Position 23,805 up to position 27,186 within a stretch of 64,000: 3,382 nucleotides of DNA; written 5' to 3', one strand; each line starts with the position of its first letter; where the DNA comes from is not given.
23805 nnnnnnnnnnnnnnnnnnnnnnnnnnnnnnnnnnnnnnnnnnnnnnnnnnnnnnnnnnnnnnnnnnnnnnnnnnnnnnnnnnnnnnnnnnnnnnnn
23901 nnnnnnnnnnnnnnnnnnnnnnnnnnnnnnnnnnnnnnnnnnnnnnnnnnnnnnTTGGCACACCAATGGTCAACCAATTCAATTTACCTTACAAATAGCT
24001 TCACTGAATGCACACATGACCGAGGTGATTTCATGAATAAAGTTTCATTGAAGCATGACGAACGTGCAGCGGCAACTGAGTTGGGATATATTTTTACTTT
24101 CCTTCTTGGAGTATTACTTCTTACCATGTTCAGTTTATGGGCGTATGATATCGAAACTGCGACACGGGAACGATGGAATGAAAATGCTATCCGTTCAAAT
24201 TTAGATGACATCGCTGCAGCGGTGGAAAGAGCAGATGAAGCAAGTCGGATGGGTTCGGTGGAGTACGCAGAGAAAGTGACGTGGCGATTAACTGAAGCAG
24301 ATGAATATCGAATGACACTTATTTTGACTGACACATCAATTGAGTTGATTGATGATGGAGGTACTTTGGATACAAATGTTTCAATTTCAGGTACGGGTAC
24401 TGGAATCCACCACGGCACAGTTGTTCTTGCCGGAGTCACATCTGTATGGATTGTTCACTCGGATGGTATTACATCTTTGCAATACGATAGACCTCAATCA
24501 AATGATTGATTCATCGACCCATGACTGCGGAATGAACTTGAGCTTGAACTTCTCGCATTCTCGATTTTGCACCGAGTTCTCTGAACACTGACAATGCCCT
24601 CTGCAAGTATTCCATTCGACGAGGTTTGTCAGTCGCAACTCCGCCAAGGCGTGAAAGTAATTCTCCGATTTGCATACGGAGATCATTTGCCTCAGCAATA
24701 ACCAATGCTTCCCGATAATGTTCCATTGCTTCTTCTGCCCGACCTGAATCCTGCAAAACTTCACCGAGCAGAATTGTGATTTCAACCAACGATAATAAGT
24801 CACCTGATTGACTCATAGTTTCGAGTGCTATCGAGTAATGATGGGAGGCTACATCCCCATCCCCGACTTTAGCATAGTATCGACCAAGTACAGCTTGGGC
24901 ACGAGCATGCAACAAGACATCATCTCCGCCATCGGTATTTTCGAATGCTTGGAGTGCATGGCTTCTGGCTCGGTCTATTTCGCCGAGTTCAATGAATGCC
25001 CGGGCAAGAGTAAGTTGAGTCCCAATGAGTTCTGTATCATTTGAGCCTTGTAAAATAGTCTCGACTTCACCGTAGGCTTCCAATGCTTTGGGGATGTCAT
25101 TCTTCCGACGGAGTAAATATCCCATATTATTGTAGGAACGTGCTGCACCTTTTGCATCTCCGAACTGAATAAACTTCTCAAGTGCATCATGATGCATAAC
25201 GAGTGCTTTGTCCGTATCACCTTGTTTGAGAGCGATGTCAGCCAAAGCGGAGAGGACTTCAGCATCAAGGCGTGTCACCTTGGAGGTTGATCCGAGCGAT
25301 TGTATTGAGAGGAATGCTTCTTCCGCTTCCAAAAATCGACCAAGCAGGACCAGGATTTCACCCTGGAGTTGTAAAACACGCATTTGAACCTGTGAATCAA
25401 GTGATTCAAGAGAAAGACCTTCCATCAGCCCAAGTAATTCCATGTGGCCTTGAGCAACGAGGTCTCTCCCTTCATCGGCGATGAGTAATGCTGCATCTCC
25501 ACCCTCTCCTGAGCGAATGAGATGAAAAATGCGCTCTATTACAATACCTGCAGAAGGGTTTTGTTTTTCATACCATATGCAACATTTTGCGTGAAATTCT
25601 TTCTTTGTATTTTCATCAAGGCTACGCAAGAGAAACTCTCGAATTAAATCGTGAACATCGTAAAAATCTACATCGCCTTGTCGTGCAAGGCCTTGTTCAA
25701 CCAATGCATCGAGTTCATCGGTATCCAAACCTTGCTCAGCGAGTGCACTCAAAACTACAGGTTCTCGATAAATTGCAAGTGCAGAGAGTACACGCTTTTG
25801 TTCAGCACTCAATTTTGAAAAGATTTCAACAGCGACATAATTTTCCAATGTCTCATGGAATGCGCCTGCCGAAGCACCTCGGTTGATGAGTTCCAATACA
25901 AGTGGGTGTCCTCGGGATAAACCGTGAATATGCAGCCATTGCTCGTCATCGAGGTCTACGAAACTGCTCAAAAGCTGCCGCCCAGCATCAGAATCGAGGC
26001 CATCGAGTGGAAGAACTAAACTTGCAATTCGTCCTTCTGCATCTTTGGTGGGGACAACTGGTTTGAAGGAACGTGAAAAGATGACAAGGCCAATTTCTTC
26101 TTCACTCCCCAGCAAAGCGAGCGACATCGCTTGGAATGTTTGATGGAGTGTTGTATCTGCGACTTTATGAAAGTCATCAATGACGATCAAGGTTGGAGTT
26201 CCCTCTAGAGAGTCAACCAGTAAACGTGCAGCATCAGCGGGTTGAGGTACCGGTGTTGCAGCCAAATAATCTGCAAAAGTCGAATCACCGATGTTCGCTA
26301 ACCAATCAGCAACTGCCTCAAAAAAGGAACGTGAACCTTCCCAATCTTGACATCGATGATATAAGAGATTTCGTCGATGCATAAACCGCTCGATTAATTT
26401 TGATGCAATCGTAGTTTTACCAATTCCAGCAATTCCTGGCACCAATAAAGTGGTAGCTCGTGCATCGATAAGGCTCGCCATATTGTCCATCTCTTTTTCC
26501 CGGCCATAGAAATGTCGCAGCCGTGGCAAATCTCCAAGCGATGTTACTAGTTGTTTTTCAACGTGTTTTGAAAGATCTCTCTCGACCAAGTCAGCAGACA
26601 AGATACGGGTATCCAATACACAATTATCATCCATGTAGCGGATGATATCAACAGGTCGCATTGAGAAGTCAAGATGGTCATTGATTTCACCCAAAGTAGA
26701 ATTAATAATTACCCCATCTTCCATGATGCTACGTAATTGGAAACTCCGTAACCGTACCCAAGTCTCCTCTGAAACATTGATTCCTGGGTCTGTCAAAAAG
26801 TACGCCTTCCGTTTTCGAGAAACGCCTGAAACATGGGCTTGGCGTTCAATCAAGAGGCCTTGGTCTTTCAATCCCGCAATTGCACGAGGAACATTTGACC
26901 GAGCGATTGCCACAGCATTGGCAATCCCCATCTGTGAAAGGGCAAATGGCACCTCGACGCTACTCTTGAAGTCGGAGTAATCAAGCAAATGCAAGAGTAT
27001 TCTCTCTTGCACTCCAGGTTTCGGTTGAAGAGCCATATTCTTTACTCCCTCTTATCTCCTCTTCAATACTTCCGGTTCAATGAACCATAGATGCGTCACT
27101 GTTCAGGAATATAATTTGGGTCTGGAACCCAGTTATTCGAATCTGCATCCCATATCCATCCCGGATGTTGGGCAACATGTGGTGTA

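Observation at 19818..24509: MBL-hydrolase plus three translationally coupled pilin-like genes, with no pilus ATPase or platform gene nearby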

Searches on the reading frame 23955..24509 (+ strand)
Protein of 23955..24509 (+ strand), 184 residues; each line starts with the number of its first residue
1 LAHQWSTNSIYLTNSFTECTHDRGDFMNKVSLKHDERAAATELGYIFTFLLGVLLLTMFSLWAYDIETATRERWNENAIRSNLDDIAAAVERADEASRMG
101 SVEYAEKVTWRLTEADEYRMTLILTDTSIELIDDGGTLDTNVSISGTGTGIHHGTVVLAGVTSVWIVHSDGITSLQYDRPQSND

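Call 5: search_protein_families(library=pfam, proteins=[window:23955-24509:+], max_evalue=0.1)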
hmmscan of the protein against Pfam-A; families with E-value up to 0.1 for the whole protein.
window:23955-24509:+ (184 aa): 1 family
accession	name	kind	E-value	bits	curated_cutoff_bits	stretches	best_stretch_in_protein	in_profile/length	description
PF23928.1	DUF7266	-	0.073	13.2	27.6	1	35-144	2-110/145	Family of unknown function (DUF7266)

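Call 6: search_protein_families(library=ncbifam, proteins=[window:23955-24509:+], max_evalue=0.1)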
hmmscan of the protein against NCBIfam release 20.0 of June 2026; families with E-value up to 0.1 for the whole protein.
window:23955-24509:+ (184 aa): 0 families

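Call 52: find_homologous_proteins(query=window:24033-24509:+)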
Query window:24033-24509:+ (158 aa): 908 proteins with E <= 0.001 among 1139 candidates; the best 120 are listed.
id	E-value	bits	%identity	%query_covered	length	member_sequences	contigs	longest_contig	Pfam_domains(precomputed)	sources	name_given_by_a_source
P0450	1.5e-96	338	99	100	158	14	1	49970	-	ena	-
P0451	9.6e-93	326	96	100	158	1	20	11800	-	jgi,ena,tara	jgi:hypothetical protein|tara:strand:- start:107 stop:583 length:477 start_codon:yes stop_codon:yes 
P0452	4.2e-91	320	94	100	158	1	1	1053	-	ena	-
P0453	4.6e-91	320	93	100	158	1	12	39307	-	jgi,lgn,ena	-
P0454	1.2e-90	319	92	100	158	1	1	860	-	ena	-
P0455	1.7e-90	318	92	100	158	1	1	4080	-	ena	-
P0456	2.1e-87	308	91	100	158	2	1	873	-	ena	-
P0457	6.4e-85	300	87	100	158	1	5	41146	-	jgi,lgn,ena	-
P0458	7.0e-84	297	86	100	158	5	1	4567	-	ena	-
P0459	8.4e-84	297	87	99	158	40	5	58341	-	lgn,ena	-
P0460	9.3e-84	297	87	100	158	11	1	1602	-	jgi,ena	jgi:hypothetical protein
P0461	1.1e-83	296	86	100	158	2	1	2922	-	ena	-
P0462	1.3e-83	296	87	98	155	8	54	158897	-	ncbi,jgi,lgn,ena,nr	ncbi:MAG: hypothetical protein HOL22_00015 [Euryarchaeota archaeon]|jgi:hypothetical protein|nr:hypo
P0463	1.6e-82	293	86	100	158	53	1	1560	-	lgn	-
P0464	2.6e-82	292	86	98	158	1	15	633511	-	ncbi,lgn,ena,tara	tara:strand:- start:18833 stop:19309 length:477 start_codon:yes stop_codon:yes gene_type:complete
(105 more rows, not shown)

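Call 62: predict_structure(alignment_id=A6)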
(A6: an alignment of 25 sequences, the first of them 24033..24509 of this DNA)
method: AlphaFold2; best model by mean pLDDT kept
length: 158 residues; sequences in the alignment: 25
mean_pLDDT: 76.4   pTM: 0.58
mean pLDDT of the five models: 76.4, 73.6, 72.2, 71.9, 70.9
residues with pLDDT >= 90: 16; 70-90: 99; 50-70: 39; < 50: 4
segments of 3 or more residues with pLDDT < 50: 156-158
pLDDT, mean of each block of 10 residues (from residue 1): 58 81 94 90 82 85 84 76 71 74 73 65 72 76 81 56
secondary structure, 60 per line:
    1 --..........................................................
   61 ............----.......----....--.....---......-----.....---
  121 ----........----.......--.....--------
elements in order: H3-72 E77-83 H88-91 E94-98 E102-107 E113-117 E125-132 E137-143 E146-150

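Call 66: fold_search(model_id=the predicted structure, library=pdb)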
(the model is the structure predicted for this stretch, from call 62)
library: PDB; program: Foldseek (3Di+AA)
matches with E <= 10: 591; with E <= 0.001: 0
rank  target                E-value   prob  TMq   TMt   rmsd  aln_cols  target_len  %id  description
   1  5frq_A                6.2e-02  0.47  0.22  0.12  12.4        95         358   12  Crystal Structure of Helicobacter pylori beta clamp bound to DNA ligase peptide (released 2016-08-17)
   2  8fs5_F                1.4e-01  0.12  0.18  0.11  13.2        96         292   11  Structure of S. cerevisiae Rad24-RFC loading the 9-1-1 clamp onto a 10-nt gapped DNA in step 3 (open 9-1-1 and stably  (released 2023-06-14)
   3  3aix_A                2.0e-01  0.12  0.19  0.14  12.5       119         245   15  Crystal structure of PCNA2-PCNA3 complex from Sulfolobus tokodaii (I222) (released 2011-05-18)
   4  7st9_H                2.3e-01  0.11  0.18  0.11  13.6       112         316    9  Open state of Rad24-RFC:9-1-1 bound to a 5' ss/dsDNA junction (released 2022-03-23)
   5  3aiz_C                2.5e-01  0.13  0.20  0.15  12.5       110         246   15  Crystal structure of PCNA2-PCNA3 complex from Sulfolobus tokodaii (P21212) (released 2011-05-18)
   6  9r68_I                3.2e-01  0.11  0.19  0.05  15.8       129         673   11  CPS secretion pathway Wza-Wzc_C1 (Conf 2) (released 2026-03-04)
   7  2avt_B                3.4e-01  0.15  0.22  0.11  13.6       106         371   13  Crystal structure of the beta subunit from DNA polymerase of Streptococcus pyogenes (released 2006-01-24)
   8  7wah_A                3.4e-01  0.07  0.16  0.03  15.4        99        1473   10  Structure of Cas7-11 in complex with guide RNA and target RNA (released 2022-06-15)
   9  7azc_B                3.8e-01  0.18  0.24  0.12   9.9       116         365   11  DNA polymerase sliding clamp from Escherichia coli with peptide 22 bound (released 2021-12-01)
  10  8fs4_F                4.0e-01  0.11  0.17  0.12   7.2        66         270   12  Structure of S. cerevisiae Rad24-RFC loading the 9-1-1 clamp onto a 10-nt gapped DNA in step 2 (open 9-1-1 ring and fl (released 2023-06-14)
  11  4tr6_A                4.3e-01  0.14  0.23  0.12  14.4       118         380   12  Crystal structure of DNA polymerase sliding clamp from Bacillus subtilis (released 2014-09-10)
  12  9r6b_I                4.3e-01  0.14  0.20  0.06  12.3        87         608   18  CPS secretion pathway Wza-Wzc (Conf 4) (released 2026-03-04)
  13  7azl_D                4.3e-01  0.12  0.22  0.12  12.8       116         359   12  DNA polymerase sliding clamp from Escherichia coli with peptide 38 bound (released 2021-12-01)
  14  5w7z_A                4.6e-01  0.11  0.22  0.11  13.5       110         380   12  Crystal structure of DNA polymerase III subunit beta from Rickettsia conorii (released 2017-07-26)
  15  7o1f_B                4.6e-01  0.08  0.18  0.13  13.3       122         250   11  PCNA from Chaetomium thermophilum in complex with PolD4 PIP peptide (released 2022-04-13)
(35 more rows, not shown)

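Call 67: search_protein_families(library=pfam, alignment_id=A6, max_evalue=1)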
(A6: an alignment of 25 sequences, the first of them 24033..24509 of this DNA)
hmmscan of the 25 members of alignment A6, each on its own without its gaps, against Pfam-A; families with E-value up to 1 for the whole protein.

A. member 1, window:24033-24509:+ (158 aa): 2 families
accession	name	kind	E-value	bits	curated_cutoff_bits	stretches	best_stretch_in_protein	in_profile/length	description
PF23928.1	DUF7266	-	0.046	13.9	27.6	1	9-119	2-111/145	Family of unknown function (DUF7266)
PF10604.15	Polyketide_cyc2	-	0.092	13.5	27.4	1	43-121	25-107/142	Polyketide cyclase / dehydrase and lipid transport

B. families by the number of members that match (of 25 scanned): 6 families
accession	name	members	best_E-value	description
PF23928.1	DUF7266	4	0.0079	Family of unknown function (DUF7266)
PF21360.3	PylC-like_N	3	0.038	PylC-like, N-terminal domain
PF24556.1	SH3_Myosin-XVIIIa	2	0.028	Unconventional myosin-XVIIIa SH3 domain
PF10604.15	Polyketide_cyc2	1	0.092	Polyketide cyclase / dehydrase and lipid transport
PF12229.13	PG_binding_4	1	0.2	Putative peptidoglycan binding domain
PF12951.13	PATR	1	0.52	Passenger-associated-transport-repeat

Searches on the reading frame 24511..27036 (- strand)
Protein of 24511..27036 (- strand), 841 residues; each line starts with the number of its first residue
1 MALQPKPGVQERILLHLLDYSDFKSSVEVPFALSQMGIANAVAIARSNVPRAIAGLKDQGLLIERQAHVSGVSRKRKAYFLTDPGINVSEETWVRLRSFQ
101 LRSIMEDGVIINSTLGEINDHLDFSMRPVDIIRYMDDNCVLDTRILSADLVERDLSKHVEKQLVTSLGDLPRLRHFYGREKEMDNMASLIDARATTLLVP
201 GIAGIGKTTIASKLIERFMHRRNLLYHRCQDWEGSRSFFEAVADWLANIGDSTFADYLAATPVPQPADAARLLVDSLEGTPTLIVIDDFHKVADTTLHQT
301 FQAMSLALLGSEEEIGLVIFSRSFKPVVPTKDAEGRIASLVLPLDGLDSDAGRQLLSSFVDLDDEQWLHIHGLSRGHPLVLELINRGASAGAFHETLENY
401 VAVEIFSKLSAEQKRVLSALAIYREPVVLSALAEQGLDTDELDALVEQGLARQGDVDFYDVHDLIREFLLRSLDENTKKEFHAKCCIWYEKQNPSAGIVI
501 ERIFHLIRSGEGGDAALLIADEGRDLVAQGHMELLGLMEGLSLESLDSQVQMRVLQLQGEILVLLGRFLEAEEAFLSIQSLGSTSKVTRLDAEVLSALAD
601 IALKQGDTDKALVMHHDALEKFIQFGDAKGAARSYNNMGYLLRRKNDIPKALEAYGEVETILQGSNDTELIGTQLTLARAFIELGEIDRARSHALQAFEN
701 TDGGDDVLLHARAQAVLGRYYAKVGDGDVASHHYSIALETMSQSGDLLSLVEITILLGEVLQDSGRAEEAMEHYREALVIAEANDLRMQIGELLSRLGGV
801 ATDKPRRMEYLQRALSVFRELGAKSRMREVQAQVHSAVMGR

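Call 5: search_protein_families(library=pfam, proteins=[window:24511-27036:-], max_evalue=0.1)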
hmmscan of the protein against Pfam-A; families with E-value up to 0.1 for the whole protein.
window:24511-27036:- (841 aa): 31 families (the best 25 are shown)
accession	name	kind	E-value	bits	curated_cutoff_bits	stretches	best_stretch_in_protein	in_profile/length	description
PF13424.12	TPR_12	-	6.7e-21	74.7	30.1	3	592-662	3-75/77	Tetratricopeptide repeat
PF07719.23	TPR_2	-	1.9e-15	56.1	27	1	756-783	6-33/34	Tetratricopeptide repeat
PF00515.34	TPR_1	-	8.3e-11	41.7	27.8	1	632-657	1-26/34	Tetratricopeptide repeat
PF17874.7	TPR_MalT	-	9.8e-11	41.9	45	2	678-788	8-117/336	MalT-like TPR region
PF13181.12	TPR_8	-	5.4e-10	39.1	25.7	0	756-782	6-32/34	Tetratricopeptide repeat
PF13191.12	AAA_16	-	3e-09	38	32.6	1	176-302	2-153/167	AAA ATPase domain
PF13428.12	TPR_14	-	3.1e-07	30.8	23.5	0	674-714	4-43/44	Tetratricopeptide repeat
PF13374.12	TPR_10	-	6.3e-07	29.7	27.5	1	757-782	8-33/42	Tetratricopeptide repeat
PF13401.12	AAA_22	-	4.9e-06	27.3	27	1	194-299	5-103/130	AAA domain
PF13432.12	TPR_16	-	5.3e-06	27.2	32.7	0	597-655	2-54/65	Tetratricopeptide repeat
PF14938.12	SNAP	-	1.6e-05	24.9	25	1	599-667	81-150/282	Soluble NSF attachment protein, SNAP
PF13431.12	TPR_17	-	0.00014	22.3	24.4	0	591-612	12-33/34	Tetratricopeptide repeat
PF25201.1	nSTAND6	-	0.00018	22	27.7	1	177-250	2-75/148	Novel STAND NTPase 6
PF14559.12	TPR_19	-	0.00029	21.6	25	0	671-692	25-46/68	Tetratricopeptide repeat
PF13545.12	HTH_Crp_2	-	0.00043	20.6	27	1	12-65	2-55/70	Crp-like helix-turn-helix domain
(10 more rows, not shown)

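Call 6: search_protein_families(library=ncbifam, proteins=[window:24511-27036:-], max_evalue=0.1)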
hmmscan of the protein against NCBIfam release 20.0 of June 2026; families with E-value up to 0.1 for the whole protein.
window:24511-27036:- (841 aa): 20 families
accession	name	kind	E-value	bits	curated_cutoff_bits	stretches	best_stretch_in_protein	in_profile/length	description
NF003420.0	PRK04841.1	equivalog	1.5e-10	39.8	537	2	391-622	245-482/903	HTH-type transcriptional regulator MalT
NF041717.1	HaaA_phane_TPR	equivalog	1.8e-10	39.6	1125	2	684-833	685-837/882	cyclophane-containing RiPP biosynthesis TPR protein HaaT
NF053720.1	NsdA_fam_reg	subfamily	1.1e-09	38.4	75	3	752-822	202-272/432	NsdA family TPR-like regulatory protein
NF040586.1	FxSxx_TPR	equivalog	1.7e-09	36.7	300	2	171-221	3-52/830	FxSxx-COOH system tetratricopeptide repeat protein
NF053617.1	SARPRegAfsRStmc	equivalog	1.3e-08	33.3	1430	2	547-743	771-968/986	SARP-family global regulator AfsR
NF053520.1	HK_Porph_FimS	equivalog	6.9e-07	27.9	600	1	598-740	130-273/618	sensor histidine kinase FimS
TIGR02521.1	type_IV_pilW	equivalog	6e-06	26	154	1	671-747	31-101/234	type IV pilus biogenesis/stability protein PilW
NF053779.1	BT3442_fam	equivalog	1.6e-05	23.9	940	1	731-811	82-162/563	BT3442 family protein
TIGR02917.1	PEP_TPR_lipo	equivalog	4.6e-05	21.5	312.2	1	544-694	117-250/899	XrtA/PEP-CTERM system TPR-repeat protein PrsT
NF052312.1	T9SS_PorW_SprE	equivalog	0.00017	20.3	250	0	673-740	181-245/716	type IX secretion system periplasmic lipoprotein PorW/SprE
NF047371.1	FlcA_CTERM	equivalog_domain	0.00036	19.1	300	1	715-785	351-426/646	periplasmic flagellar collar protein FlcA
NF040959.1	MamA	equivalog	0.0034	16.9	200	1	632-781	37-169/204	magnetosome protein MamA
NF047507.1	TPR_BatC_Lepto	exception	0.0043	16.5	175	0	683-740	70-125/214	TPR repeat-containing protein BatC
TIGR03504.1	FimV_Cterm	subfamily_domain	0.011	15.7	30.65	1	673-692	1-20/44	FimV/HubP family polar landmark protein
NF008757.0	PRK11788.1-5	equivalog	0.015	14.4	363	0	636-744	41-140/388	lipopolysaccharide assembly protein LapB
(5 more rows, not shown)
